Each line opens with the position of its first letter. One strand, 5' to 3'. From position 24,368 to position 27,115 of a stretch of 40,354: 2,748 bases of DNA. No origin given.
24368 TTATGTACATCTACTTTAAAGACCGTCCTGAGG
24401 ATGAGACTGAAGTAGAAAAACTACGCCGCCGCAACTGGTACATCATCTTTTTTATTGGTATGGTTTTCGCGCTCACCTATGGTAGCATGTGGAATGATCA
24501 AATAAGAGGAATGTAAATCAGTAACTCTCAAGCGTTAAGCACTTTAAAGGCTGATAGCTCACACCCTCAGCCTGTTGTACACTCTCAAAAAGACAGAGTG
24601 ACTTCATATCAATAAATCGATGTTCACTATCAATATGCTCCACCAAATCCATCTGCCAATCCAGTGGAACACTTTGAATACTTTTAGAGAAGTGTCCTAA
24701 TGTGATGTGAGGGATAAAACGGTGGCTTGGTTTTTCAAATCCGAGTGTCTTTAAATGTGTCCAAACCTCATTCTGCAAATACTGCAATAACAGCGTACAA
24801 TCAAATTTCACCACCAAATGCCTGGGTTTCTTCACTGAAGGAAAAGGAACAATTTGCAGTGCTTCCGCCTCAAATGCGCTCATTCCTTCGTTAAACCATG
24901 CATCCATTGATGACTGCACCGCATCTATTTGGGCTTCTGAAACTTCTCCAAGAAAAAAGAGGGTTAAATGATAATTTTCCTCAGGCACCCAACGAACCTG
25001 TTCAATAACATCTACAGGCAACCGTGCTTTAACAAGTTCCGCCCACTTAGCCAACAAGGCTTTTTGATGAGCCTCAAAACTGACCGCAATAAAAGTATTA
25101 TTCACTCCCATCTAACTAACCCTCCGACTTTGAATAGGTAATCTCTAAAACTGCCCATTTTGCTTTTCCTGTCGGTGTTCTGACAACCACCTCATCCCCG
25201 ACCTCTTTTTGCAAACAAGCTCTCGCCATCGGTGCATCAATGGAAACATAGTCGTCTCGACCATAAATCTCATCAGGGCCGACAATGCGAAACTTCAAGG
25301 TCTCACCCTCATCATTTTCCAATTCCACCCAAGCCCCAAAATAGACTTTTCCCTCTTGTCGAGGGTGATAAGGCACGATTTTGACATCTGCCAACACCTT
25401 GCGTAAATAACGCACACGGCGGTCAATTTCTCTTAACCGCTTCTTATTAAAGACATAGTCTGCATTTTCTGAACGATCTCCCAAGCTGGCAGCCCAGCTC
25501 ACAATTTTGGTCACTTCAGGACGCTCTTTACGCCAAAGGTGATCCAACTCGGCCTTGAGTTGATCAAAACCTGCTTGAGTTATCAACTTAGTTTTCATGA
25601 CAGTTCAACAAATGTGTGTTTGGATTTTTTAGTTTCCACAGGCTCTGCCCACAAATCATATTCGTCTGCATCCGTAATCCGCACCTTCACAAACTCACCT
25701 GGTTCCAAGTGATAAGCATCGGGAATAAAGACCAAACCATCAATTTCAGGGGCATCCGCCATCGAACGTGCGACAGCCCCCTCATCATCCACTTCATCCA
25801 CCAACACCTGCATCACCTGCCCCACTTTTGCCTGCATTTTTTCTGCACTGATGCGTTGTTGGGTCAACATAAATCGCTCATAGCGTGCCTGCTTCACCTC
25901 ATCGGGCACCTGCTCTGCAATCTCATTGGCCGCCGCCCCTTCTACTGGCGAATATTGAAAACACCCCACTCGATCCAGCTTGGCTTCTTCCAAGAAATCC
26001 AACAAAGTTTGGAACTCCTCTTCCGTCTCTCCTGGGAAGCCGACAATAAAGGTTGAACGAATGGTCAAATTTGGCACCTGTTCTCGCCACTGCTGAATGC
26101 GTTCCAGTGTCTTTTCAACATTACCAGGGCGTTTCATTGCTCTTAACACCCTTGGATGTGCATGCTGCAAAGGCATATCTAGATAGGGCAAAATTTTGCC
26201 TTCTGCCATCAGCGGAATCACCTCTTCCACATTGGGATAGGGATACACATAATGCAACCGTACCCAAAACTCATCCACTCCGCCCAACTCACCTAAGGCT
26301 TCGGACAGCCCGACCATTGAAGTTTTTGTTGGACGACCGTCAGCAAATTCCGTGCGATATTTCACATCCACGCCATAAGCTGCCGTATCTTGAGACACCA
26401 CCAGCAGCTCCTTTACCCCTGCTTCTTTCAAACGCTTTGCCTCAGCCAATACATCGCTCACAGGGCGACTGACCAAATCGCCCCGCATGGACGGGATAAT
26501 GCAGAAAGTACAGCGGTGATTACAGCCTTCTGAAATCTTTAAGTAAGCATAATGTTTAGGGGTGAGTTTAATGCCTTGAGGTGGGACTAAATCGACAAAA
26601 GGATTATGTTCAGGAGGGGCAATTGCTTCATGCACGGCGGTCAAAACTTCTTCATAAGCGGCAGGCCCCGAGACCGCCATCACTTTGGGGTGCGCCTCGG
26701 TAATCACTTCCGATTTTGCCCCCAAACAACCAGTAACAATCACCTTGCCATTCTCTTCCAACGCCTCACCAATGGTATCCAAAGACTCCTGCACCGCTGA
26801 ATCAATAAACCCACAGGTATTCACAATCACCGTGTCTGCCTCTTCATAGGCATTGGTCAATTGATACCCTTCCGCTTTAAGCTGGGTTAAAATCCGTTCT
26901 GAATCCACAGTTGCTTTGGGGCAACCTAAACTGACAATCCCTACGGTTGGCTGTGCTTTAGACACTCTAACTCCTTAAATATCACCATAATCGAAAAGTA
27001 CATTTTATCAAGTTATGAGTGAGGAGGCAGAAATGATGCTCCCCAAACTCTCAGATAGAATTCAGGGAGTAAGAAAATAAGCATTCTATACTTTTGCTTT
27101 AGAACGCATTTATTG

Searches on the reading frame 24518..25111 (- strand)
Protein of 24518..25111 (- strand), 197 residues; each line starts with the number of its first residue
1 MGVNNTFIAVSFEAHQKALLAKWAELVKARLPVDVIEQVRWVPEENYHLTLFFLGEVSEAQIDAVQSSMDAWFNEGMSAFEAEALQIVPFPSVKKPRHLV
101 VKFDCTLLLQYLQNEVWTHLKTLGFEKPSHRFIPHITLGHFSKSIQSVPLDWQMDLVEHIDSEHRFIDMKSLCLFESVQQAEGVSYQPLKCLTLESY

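Call 94: search_protein_families(library=pfam, proteins=[window:24518-25111:-], max_evalue=0.00001)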
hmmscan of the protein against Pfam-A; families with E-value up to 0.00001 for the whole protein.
window:24518-25111:- (197 aa): 1 family
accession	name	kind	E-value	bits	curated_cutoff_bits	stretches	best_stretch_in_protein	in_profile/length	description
PF02834.22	LigT_PEase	-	9.3e-14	51.8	23.3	1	37-97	25-84/87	LigT like Phosphoesterase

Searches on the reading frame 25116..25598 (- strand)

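Call 94: search_protein_families(library=pfam, proteins=[window:25116-25598:-], max_evalue=0.00001)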
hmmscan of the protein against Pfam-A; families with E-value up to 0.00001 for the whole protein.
window:25116-25598:- (160 aa): 2 families
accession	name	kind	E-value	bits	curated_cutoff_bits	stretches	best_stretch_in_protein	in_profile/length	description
PF01272.25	GreA_GreB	-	3e-24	85.3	26.9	1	81-155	2-77/77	Transcription elongation factor, GreA/GreB, C-term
PF03449.20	GreA_GreB_N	-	3.7e-24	85.1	24.5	1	5-74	2-71/71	Transcription elongation factor, N-terminal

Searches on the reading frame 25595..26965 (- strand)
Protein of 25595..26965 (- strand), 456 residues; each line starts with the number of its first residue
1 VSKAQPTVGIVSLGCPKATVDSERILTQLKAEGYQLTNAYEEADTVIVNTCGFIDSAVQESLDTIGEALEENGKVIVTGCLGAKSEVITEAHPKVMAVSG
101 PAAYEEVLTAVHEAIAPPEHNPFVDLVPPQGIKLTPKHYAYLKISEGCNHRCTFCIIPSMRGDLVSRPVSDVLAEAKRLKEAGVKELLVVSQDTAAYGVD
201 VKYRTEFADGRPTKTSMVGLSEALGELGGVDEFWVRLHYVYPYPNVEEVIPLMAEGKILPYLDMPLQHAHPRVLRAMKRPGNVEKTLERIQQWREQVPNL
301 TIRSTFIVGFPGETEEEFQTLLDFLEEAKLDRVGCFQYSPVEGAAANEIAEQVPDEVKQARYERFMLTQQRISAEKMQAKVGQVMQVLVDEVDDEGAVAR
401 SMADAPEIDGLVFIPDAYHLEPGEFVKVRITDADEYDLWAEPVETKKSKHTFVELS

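Call 94: search_protein_families(library=pfam, proteins=[window:25595-26965:-], max_evalue=0.00001)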
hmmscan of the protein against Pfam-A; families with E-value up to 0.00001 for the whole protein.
window:25595-26965:- (456 aa): 4 families
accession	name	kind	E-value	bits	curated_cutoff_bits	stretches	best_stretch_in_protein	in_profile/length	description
PF04055.27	Radical_SAM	-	4.9e-27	95.6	29.5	1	143-325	2-166/166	Radical SAM superfamily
PF18693.7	TRAM_2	-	4.2e-24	84.9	27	1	381-443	1-63/63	TRAM domain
PF00919.26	UPF0004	-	2.3e-21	76.1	27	1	8-98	2-96/98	Uncharacterized protein family UPF0004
PF01938.26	TRAM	-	1.8e-07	31.3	21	1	379-442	2-60/61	TRAM domain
